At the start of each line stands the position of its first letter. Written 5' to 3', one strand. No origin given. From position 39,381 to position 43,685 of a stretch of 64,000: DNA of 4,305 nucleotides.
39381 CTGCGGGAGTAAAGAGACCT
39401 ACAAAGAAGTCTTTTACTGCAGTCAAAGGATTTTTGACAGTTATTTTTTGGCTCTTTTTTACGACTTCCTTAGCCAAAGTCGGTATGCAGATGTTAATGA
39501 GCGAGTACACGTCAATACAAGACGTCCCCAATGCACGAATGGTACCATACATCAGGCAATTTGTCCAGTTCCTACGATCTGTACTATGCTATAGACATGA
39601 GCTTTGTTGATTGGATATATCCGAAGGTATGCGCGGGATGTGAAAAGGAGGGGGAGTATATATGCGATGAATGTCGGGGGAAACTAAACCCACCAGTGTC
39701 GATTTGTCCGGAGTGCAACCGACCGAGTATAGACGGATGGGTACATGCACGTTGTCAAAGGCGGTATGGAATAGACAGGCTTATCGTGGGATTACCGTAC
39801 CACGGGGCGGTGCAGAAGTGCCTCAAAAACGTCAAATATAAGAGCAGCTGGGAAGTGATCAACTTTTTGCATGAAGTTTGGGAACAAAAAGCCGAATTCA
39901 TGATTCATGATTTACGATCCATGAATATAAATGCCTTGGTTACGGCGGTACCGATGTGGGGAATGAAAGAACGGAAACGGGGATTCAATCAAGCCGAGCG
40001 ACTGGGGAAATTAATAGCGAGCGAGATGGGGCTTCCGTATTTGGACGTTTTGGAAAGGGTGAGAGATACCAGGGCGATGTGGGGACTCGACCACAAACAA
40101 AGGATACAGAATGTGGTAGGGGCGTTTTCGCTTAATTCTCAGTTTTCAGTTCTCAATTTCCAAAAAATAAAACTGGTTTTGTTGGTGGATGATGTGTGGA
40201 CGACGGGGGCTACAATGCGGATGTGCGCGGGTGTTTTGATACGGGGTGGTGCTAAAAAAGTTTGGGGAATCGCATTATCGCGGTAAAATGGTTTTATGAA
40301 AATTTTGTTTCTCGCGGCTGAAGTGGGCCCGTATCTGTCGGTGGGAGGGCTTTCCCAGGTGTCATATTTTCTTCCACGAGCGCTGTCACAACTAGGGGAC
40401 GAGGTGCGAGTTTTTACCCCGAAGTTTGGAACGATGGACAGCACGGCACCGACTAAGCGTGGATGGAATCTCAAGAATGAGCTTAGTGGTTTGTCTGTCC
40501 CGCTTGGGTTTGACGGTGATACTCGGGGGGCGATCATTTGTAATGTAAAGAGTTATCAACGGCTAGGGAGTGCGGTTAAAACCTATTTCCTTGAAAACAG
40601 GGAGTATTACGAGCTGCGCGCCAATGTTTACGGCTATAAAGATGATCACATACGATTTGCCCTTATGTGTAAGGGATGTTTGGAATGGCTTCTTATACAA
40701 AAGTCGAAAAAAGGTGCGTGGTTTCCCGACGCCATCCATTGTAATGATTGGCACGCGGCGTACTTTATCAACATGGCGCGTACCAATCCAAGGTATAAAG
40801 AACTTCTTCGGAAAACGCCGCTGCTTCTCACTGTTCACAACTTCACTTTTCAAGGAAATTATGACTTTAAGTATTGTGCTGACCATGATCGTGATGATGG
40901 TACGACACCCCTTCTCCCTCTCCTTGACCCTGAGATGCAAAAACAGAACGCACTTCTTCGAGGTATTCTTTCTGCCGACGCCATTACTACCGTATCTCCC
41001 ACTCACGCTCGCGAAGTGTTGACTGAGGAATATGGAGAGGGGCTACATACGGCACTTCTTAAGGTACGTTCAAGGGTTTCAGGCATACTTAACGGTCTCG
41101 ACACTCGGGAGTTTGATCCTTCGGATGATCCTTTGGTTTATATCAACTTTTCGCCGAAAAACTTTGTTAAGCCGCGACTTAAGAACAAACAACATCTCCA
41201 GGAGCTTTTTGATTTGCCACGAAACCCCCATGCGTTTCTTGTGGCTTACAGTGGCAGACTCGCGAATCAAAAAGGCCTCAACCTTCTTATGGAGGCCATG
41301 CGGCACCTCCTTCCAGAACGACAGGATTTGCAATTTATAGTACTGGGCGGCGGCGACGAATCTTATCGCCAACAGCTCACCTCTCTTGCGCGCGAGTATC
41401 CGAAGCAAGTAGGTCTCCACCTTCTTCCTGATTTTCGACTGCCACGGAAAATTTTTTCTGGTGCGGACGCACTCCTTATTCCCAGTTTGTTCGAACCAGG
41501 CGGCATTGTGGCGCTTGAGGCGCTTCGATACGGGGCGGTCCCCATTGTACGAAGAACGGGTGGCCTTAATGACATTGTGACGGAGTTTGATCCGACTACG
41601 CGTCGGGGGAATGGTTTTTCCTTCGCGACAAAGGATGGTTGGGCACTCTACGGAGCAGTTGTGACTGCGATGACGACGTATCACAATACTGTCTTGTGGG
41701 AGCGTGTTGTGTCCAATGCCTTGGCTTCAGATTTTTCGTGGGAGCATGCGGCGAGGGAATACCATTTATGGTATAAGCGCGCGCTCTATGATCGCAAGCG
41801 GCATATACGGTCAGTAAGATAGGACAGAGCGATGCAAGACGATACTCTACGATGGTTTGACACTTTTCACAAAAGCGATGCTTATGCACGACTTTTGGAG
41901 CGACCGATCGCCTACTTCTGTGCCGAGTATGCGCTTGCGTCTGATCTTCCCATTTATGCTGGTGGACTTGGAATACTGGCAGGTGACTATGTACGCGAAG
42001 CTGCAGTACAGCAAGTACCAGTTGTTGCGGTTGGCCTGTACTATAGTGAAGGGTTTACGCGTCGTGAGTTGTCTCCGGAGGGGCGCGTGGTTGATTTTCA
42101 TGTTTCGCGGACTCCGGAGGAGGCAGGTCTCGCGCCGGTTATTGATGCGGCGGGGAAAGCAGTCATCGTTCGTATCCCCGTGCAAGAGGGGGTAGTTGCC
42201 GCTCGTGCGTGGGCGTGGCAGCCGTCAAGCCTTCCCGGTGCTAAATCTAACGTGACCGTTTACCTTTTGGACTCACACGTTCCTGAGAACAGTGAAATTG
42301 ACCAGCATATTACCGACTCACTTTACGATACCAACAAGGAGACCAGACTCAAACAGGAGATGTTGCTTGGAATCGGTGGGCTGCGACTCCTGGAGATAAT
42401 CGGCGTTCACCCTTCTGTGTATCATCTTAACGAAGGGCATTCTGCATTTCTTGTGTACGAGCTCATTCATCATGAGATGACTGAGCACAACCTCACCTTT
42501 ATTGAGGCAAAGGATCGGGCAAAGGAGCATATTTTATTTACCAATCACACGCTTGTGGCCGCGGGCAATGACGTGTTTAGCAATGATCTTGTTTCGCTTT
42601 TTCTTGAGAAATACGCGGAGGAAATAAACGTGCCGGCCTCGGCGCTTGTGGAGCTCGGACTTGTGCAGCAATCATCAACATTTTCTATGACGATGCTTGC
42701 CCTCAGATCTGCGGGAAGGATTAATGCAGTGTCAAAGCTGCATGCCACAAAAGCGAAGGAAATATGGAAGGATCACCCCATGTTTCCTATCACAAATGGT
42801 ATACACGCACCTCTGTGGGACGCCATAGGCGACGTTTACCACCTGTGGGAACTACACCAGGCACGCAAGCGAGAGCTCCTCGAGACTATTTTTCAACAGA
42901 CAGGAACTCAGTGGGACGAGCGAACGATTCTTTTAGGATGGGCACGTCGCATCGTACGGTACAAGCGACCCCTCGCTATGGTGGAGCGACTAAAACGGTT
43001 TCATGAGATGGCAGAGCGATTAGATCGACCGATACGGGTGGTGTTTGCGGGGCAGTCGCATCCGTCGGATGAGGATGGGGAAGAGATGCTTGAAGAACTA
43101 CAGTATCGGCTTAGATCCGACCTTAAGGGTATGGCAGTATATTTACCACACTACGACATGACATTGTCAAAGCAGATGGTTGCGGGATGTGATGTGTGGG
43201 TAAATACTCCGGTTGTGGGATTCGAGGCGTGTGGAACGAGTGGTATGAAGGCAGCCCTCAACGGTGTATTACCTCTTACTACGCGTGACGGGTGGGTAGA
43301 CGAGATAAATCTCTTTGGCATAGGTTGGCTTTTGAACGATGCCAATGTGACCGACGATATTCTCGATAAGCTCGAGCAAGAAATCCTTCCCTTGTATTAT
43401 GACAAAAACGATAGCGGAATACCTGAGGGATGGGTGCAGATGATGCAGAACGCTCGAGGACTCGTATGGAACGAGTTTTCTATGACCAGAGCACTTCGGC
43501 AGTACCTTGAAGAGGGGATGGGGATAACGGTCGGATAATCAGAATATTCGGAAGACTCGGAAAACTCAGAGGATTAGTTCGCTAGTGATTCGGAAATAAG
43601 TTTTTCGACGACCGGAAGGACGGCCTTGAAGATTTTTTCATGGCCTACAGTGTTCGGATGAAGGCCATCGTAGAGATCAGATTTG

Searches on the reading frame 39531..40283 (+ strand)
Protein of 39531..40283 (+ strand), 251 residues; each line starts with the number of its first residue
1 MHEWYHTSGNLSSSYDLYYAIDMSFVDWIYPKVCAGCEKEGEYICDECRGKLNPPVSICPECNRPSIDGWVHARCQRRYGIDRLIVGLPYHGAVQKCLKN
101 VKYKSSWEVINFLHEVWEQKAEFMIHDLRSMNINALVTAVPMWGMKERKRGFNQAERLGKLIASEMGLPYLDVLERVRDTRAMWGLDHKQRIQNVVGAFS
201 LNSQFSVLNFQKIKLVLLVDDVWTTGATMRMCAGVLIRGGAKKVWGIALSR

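Call 7: search_protein_families(library=pfam, proteins=[window:39531-40283:+])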
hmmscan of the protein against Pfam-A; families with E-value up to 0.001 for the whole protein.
window:39531-40283:+ (251 aa): 1 family
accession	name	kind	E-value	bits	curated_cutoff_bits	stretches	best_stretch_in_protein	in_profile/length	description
PF18912.6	DZR_2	-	1.4e-07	31.7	27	1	26-75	2-55/56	Double zinc ribbon domain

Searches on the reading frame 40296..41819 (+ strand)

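Call 7: search_protein_families(library=pfam, proteins=[window:40296-41819:+])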
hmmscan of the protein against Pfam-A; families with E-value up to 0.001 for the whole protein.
window:40296-41819:+ (508 aa): 6 families
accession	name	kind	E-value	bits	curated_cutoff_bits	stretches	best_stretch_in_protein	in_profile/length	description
PF08323.17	Glyco_transf_5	-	1.2e-54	186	22.7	1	2-254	1-237/239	Starch synthase catalytic domain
PF00534.26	Glycos_transf_1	-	5e-21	75.4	26.4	1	307-447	9-144/172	Glycosyl transferases group 1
PF13692.12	Glyco_trans_1_4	-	1.6e-14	54.8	27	1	315-457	3-138/142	Glycosyl transferases group 1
PF20706.3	GT4-conflict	-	2.9e-09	36.8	26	1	308-488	192-384/385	Family 4 Glycosyltransferase in conflict systems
PF13439.12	Glyco_transf_4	-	2.4e-07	31.4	28.5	0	144-243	73-150/170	Glycosyltransferase Family 4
PF13579.12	Glyco_trans_4_4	-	9.1e-06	26.5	29.7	1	18-242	2-143/158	Glycosyl transferase 4-like domain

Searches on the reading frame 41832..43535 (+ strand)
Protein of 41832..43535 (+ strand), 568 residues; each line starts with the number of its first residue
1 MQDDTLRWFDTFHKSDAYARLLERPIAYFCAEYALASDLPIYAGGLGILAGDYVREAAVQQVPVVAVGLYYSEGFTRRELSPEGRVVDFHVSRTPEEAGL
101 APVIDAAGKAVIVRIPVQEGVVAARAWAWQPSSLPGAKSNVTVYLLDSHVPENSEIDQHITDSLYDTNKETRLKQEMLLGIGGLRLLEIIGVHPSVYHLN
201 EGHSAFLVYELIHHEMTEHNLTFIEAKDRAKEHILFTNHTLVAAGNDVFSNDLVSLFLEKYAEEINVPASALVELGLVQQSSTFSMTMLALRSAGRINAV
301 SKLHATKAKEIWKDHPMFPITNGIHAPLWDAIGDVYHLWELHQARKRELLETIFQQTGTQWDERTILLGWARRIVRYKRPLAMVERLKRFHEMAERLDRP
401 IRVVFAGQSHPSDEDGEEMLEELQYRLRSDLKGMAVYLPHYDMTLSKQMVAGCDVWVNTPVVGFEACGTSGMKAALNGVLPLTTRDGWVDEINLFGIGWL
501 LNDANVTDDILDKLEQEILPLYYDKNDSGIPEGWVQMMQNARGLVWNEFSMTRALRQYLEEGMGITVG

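Call 7: search_protein_families(library=pfam, proteins=[window:41832-43535:+])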
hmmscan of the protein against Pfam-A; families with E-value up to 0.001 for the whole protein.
window:41832-43535:+ (568 aa): 1 family
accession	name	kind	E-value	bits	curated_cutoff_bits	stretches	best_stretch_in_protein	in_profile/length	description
PF00343.26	Phosphorylase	-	5e-23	81.7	27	2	339-489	420-581/713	Carbohydrate phosphorylase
